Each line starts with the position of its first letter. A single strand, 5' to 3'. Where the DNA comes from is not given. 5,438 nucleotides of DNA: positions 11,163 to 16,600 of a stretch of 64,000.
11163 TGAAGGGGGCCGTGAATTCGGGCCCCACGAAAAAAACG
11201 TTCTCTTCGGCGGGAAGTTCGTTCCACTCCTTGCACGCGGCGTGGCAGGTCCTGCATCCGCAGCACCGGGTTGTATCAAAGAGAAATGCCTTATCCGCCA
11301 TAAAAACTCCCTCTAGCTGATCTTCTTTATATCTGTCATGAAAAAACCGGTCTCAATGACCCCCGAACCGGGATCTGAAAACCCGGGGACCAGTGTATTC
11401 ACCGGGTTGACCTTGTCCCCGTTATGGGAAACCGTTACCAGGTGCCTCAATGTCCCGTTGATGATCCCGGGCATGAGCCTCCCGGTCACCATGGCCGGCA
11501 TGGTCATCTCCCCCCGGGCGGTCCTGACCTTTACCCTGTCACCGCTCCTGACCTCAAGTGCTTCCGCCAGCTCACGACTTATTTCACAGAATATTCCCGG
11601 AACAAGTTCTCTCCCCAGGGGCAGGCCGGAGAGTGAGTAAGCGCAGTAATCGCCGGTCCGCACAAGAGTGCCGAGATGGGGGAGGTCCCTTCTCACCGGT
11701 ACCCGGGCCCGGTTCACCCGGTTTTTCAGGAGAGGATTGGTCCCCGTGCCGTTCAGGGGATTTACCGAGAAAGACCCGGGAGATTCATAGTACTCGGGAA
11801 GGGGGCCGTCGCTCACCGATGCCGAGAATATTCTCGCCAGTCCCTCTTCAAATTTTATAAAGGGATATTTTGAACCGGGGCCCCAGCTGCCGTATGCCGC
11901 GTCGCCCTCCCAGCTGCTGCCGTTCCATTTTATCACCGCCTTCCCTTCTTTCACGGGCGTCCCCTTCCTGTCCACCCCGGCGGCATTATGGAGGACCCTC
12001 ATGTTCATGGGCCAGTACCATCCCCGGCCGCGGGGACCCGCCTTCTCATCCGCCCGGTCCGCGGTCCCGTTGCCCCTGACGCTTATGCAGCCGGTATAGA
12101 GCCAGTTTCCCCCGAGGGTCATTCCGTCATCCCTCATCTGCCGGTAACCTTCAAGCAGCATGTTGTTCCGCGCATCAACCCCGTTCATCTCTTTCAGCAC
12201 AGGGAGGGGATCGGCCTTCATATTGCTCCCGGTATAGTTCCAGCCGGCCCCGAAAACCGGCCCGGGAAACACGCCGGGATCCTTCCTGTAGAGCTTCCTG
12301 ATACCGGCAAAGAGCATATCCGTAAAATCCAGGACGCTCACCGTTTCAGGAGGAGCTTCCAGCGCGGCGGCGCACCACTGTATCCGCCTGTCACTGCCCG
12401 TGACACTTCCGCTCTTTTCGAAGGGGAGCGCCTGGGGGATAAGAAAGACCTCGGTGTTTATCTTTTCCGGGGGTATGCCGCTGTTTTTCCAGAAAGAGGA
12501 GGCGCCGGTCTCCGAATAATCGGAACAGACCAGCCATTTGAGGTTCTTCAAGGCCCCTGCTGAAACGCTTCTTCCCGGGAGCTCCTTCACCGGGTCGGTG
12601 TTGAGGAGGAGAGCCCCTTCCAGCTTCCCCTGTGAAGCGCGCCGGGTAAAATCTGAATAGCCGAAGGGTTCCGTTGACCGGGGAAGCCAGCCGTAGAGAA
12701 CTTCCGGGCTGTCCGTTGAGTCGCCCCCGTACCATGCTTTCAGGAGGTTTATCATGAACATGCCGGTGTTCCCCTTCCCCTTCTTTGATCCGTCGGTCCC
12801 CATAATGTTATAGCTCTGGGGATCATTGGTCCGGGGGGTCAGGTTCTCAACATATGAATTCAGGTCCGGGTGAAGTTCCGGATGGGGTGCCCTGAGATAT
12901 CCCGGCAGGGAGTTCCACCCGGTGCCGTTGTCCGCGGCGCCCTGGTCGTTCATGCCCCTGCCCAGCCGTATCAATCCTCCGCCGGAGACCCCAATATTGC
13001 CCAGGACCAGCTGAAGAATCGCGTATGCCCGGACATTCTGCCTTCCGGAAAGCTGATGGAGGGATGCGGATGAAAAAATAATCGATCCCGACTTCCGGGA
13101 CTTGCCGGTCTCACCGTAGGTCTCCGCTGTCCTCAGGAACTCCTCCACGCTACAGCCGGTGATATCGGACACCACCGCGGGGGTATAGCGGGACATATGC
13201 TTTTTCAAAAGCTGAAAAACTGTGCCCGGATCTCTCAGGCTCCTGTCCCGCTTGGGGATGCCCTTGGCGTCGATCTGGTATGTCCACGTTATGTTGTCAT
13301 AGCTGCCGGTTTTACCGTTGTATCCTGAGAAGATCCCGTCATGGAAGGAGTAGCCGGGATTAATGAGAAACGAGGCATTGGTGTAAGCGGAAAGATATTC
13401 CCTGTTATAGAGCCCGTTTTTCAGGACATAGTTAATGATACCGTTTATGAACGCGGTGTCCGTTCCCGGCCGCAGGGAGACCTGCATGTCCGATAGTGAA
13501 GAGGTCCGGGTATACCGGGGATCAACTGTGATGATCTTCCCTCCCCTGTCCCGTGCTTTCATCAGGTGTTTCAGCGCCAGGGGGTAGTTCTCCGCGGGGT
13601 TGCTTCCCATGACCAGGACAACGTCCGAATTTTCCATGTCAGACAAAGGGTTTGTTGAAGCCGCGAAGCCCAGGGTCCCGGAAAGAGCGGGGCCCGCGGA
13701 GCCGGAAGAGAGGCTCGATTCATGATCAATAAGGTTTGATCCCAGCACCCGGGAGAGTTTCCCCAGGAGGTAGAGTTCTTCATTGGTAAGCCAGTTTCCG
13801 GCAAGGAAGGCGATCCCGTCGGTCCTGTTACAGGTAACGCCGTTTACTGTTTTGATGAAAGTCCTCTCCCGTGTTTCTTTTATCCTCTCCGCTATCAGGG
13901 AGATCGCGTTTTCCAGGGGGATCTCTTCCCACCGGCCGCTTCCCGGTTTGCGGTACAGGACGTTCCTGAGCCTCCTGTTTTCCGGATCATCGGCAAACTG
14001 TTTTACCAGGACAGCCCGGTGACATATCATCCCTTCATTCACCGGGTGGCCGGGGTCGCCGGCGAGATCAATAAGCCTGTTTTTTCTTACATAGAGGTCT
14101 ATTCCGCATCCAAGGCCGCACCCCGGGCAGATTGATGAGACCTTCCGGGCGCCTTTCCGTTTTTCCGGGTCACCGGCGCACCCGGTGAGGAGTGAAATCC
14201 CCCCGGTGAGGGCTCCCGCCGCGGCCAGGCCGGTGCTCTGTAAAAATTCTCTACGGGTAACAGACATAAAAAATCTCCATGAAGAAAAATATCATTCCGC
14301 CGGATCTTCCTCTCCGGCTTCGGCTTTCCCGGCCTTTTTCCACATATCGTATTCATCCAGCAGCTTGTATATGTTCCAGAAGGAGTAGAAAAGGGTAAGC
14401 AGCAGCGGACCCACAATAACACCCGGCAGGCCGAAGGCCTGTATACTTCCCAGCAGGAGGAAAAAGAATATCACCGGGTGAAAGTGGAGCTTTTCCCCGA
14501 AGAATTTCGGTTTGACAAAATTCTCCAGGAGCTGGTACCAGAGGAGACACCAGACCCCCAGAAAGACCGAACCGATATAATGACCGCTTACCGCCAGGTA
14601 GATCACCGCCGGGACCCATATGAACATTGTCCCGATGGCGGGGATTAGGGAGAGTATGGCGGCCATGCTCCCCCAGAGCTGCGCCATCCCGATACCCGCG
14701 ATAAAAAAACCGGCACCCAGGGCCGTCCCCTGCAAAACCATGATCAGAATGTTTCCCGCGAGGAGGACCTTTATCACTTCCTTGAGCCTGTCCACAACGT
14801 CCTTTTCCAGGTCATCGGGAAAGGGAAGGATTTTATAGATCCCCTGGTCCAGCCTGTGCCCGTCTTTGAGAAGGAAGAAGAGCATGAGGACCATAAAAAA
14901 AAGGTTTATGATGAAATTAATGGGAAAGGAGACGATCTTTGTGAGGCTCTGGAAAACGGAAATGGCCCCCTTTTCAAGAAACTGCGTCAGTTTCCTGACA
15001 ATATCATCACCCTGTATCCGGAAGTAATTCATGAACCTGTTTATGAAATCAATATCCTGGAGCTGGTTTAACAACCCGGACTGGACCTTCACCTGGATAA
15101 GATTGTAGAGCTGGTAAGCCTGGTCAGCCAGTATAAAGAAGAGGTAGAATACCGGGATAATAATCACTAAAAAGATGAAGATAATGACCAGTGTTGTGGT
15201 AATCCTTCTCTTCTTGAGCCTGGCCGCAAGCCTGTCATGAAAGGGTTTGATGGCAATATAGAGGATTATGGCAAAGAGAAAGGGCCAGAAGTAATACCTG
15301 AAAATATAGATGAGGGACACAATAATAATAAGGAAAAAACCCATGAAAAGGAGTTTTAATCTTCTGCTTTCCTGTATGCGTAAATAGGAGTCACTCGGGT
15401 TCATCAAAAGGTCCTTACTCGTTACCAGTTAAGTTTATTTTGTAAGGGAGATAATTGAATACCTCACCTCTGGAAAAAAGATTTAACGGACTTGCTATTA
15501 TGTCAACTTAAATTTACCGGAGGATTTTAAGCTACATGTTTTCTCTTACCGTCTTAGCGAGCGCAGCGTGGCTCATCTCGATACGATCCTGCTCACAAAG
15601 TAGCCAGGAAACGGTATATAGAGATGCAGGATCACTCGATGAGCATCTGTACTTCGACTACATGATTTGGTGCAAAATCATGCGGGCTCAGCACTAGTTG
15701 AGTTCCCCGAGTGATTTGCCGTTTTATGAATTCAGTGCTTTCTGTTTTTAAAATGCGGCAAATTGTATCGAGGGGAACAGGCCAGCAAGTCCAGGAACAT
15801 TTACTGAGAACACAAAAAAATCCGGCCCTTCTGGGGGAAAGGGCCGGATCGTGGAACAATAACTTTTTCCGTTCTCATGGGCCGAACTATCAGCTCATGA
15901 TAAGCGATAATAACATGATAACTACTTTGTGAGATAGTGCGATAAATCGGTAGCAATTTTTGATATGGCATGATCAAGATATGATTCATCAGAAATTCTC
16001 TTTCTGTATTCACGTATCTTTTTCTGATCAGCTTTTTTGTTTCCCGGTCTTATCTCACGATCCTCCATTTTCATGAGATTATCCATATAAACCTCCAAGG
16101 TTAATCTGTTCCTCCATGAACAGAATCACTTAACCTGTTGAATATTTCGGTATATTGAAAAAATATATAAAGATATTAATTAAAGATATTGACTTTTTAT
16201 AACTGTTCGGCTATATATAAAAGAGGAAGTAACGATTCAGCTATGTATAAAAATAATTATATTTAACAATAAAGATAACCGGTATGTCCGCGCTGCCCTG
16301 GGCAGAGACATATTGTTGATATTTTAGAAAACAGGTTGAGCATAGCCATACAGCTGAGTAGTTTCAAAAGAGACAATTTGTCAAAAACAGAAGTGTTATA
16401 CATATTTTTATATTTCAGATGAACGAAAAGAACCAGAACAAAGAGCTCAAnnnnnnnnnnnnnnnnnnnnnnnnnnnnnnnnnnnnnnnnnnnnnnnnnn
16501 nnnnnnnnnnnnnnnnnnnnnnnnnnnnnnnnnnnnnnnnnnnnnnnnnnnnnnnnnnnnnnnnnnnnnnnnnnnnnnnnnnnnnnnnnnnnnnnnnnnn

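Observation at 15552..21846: Two copies of a composite palindromic repeat bracket a 5.9 kb block of unrelated genes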

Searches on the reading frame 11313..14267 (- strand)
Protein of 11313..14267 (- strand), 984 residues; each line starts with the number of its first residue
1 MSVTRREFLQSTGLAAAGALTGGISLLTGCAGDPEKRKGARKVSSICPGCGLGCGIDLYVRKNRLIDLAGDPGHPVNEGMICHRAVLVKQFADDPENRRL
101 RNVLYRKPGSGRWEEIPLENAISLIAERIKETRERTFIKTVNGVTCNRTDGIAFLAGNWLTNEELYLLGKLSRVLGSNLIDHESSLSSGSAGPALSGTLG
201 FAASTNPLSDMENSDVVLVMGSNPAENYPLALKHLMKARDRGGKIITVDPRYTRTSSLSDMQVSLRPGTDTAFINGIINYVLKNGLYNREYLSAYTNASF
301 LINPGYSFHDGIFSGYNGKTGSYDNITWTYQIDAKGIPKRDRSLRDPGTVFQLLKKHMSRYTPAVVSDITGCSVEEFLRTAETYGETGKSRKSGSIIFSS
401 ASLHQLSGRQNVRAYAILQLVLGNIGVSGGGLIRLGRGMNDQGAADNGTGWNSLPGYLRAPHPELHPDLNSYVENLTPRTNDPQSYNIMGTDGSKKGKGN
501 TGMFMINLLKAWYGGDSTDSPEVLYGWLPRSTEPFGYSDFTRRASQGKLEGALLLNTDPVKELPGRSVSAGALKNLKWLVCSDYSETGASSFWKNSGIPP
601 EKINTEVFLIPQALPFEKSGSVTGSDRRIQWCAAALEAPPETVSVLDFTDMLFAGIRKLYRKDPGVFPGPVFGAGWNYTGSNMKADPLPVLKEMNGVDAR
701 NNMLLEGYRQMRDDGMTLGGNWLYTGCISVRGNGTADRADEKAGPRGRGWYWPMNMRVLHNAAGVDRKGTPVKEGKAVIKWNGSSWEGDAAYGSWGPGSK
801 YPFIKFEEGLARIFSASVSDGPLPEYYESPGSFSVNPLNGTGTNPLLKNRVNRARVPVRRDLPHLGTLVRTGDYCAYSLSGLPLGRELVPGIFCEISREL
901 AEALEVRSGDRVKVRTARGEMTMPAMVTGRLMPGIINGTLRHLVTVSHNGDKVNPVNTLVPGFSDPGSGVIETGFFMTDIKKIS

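Call 13: search_protein_families(library=pfam, proteins=[window:11313-14267:-])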
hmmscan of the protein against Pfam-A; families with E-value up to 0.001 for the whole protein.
window:11313-14267:- (984 aa): 3 families
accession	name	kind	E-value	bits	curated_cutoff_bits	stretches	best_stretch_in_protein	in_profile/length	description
PF00384.28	Molybdopterin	-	1.4e-24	87.2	24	1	109-505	10-290/353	Molybdopterin oxidoreductase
PF04879.21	Molybdop_Fe4S4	-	1.2e-13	51.3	22.7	1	41-86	2-47/55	Molybdopterin oxidoreductase Fe4S4 domain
PF01568.27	Molydop_binding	-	2.4e-10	40.8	26.8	1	889-971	28-104/110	Molydopterin dinucleotide binding domain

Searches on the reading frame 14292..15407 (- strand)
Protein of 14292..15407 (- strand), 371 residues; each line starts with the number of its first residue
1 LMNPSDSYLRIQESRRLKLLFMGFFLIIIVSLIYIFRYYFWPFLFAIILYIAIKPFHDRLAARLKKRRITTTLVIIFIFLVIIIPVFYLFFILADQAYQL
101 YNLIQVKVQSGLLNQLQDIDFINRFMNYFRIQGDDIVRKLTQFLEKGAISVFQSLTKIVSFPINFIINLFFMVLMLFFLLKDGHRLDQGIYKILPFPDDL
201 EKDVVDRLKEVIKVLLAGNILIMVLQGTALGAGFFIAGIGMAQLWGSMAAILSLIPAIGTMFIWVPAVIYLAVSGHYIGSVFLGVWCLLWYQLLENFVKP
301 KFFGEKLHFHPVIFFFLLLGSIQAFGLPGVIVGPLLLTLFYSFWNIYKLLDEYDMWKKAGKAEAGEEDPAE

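Call 13: search_protein_families(library=pfam, proteins=[window:14292-15407:-])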
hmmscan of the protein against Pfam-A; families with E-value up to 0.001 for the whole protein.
window:14292-15407:- (371 aa): 1 family
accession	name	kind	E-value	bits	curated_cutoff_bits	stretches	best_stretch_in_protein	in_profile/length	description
PF01594.21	AI-2E_transport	-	2.1e-52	178.8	34.3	1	20-347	2-326/327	AI-2E family transporter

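Call 30: find_encoding_contigs(protein=window:14292-15404:-, flank=10000, max_places=10)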
Protein window:14292-15404:- (370 aa): 4 contigs read that carry it; 3 places shown.
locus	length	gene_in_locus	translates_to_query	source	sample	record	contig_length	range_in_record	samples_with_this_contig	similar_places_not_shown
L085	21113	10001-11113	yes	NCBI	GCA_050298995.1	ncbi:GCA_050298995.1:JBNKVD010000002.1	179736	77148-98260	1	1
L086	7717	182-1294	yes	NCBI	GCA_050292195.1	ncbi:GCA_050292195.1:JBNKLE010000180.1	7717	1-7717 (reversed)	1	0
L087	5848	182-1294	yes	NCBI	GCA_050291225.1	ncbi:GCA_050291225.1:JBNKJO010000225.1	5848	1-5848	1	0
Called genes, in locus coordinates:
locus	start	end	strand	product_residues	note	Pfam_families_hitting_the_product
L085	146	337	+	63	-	-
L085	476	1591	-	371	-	-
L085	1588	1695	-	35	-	-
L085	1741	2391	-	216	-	PF00083:Sugar_tr, PF12832:MFS_1_like (weak), PF07690:MFS_1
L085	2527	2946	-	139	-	PF07690:MFS_1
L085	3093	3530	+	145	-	-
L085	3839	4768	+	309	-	PF01207:Dus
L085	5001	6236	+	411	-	PF00926:DHBP_synthase, PF00925:GTP_cyclohydro2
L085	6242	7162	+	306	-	PF00072:Response_reg, PF13581:HATPase_c_2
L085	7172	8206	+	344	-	PF01008:IF-2B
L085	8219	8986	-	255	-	PF00990:GGDEF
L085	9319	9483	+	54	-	-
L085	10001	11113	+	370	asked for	PF01594:AI-2E_transport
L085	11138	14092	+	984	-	PF04879:Molybdop_Fe4S4, PF00384:Molybdopterin, PF01568:Molydop_binding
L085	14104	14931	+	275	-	PF00037:Fer4 (faint), PF12797:Fer4_2 (faint), PF12837:Fer4_6 (faint), PF13183:Fer4_8 (faint), PF12838:Fer4_7, PF13247:Fer4_11, PF13187:Fer4_9 (weak), PF13237:Fer4_10 (weak)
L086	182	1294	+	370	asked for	PF01594:AI-2E_transport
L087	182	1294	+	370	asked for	PF01594:AI-2E_transport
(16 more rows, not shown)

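Call 64: find_homologous_proteins(query=window:14292-15404:-, max_evalue=1e-60)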
Query window:14292-15404:- (370 aa): 276 proteins with E <= 1e-60 among 5913 candidates; the best 120 are listed.
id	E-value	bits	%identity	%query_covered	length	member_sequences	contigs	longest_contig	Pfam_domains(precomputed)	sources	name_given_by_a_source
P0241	2.4e-207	707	88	100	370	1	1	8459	PF01594.23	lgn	-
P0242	5.1e-203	692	86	99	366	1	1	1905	PF01594.23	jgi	jgi:predicted PurR-regulated permease PerM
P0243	2.4e-199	680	83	99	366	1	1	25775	PF01594.23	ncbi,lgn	-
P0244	8.4e-140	484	60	96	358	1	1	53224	PF01594.23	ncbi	-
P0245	6.9e-137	475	59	98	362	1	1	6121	PF01594.23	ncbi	ncbi:AI-2E family transporter [Spirochaetota bacterium]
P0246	8.2e-132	458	56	99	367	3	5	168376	PF01594.23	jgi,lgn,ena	-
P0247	1.9e-130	454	55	100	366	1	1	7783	PF01594.23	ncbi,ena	-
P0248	2.5e-129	450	57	98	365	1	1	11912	PF01594.23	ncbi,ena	-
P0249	9.4e-128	445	55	98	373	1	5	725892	PF01594.23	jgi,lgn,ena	-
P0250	7.5e-127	442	58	95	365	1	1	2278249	PF01594.23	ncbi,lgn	-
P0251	7.0e-126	439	57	95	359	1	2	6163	PF01594.23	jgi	jgi:predicted PurR-regulated permease PerM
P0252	1.3e-124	434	57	92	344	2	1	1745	PF01594.23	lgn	-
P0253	1.9e-124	434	56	96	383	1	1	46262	PF01594.23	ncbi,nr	ncbi:MAG: AI-2E family transporter [bacterium]|nr:AI-2E family transporter [bacterium]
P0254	8.5e-123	428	55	95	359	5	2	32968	PF01594.23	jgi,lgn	jgi:predicted PurR-regulated permease PerM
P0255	1.1e-122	428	54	98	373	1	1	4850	PF01594.23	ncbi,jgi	jgi:predicted PurR-regulated permease PerM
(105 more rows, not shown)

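Call 65: find_encoding_contigs(protein=P0243, flank=10000, max_places=3)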
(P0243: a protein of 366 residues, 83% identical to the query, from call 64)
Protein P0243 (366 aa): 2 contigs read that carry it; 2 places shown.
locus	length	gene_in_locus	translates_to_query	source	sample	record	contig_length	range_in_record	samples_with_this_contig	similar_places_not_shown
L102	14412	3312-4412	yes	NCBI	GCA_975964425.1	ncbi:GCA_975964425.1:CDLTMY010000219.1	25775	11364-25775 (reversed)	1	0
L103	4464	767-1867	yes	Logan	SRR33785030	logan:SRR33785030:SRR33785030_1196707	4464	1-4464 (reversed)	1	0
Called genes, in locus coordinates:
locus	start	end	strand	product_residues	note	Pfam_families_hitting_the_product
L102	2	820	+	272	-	?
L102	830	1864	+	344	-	PF01008:IF-2B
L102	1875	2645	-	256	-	PF00990:GGDEF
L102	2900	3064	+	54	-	-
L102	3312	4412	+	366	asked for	PF01594:AI-2E_transport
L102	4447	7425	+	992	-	PF04879:Molybdop_Fe4S4, PF00384:Molybdopterin, PF01568:Molydop_binding (weak)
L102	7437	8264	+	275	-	PF00037:Fer4 (faint), PF12797:Fer4_2 (faint), PF12837:Fer4_6 (faint), PF13183:Fer4_8 (faint), PF12838:Fer4_7, PF13247:Fer4_11, PF13237:Fer4_10 (weak), PF25160:LdpA_Fe-S-bd (weak), +2 more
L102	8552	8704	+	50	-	-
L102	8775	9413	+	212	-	-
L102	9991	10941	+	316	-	PF20320:DUF6615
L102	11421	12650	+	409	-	PF07969:Amidohydro_3, PF01979:Amidohydro_1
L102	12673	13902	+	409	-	PF00027:cNMP_binding, PF00515:TPR_1 (faint), PF07719:TPR_2 (faint), PF13174:TPR_6 (faint), PF13176:TPR_7 (faint), PF13181:TPR_8 (faint), PF13424:TPR_12 (faint), PF13432:TPR_16 (faint)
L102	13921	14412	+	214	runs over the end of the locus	PF00027:cNMP_binding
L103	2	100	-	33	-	?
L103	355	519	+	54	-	-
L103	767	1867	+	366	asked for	PF01594:AI-2E_transport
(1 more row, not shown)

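Call 66: find_encoding_contigs(protein=P0241, flank=10000, max_places=3)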
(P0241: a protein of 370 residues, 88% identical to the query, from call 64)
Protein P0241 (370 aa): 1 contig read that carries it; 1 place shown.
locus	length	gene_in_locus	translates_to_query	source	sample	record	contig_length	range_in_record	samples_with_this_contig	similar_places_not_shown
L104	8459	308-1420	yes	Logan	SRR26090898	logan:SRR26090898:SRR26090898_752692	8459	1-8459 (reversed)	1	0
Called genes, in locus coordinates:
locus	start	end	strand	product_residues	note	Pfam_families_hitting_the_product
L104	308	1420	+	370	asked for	PF01594:AI-2E_transport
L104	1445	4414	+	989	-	PF04879:Molybdop_Fe4S4, PF00384:Molybdopterin, PF01568:Molydop_binding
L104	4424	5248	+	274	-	PF00037:Fer4 (faint), PF12797:Fer4_2 (faint), PF12837:Fer4_6 (faint), PF13237:Fer4_10 (faint), PF12838:Fer4_7, PF13187:Fer4_9 (faint), PF13247:Fer4_11, PF12838:Fer4_7 (weak)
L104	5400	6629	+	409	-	PF07969:Amidohydro_3, PF01979:Amidohydro_1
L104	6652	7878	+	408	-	PF00027:cNMP_binding, PF07719:TPR_2 (faint), PF13174:TPR_6 (faint), PF13424:TPR_12 (faint)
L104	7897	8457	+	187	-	?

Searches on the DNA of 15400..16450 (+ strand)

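Call 28: search_rna_families(source=window, start=15400, end=16450, threshold=evalue, max_evalue=10)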
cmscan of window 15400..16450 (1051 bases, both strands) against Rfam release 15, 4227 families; matches with E-value up to 10: 7.
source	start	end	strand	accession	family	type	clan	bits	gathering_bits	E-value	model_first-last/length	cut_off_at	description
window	15699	15779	+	RF04093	mir-1784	Gene; miRNA;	-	18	98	1.7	1-92/92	no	mir-1784 microRNA precursor family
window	15796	15933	-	RF02355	BjrC174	Gene; sRNA;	-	17.1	45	2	1-201/201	no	Bradyrhizobiaceae sRNA BjrC174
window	15977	16019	+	RF01301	snoR4a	Gene; snRNA; snoRNA; CD-box;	-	17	50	7.9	1-77/77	no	Small nucleolar RNA snoR4a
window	15979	16036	+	RF00826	mir-55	Gene; miRNA;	-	16.1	53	4.1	1-74/74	no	mir-55 microRNA precursor family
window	15987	16035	+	RF02125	JPX_2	Gene; lncRNA;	-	15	48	3.7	1-69/69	no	JPX transcript, XIST activator conserved region 2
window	15804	15916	-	RF01719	Pseudomon-1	Gene; sRNA;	-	14.5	50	6.5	1-116/116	no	Pseudomon-1/ErsA RNA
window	16053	16191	-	RF02933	ARRPOF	Gene; sRNA;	-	10.9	127.2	7.7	1-256/256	no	ARRPOF RNA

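Call 75: search_dna_similar(query=window:15549-15780:+, collection=plasmids, mode=distant, max_evalue=0.001, max_rows=5)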
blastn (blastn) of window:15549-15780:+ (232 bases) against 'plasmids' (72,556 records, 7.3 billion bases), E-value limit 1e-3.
No match.

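Call 76: search_dna_similar(query=window:15549-15780:+, collection=phages, mode=distant, max_evalue=0.001, max_rows=5)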
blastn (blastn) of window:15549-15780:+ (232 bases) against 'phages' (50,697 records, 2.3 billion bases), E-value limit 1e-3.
No match.

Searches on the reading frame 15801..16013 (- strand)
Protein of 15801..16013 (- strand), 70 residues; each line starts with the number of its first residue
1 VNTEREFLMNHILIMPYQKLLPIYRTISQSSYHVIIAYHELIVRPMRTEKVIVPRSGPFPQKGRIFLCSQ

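Call 13: search_protein_families(library=pfam, proteins=[window:15801-16013:-])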
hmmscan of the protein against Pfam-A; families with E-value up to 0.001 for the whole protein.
window:15801-16013:- (70 aa): 0 families
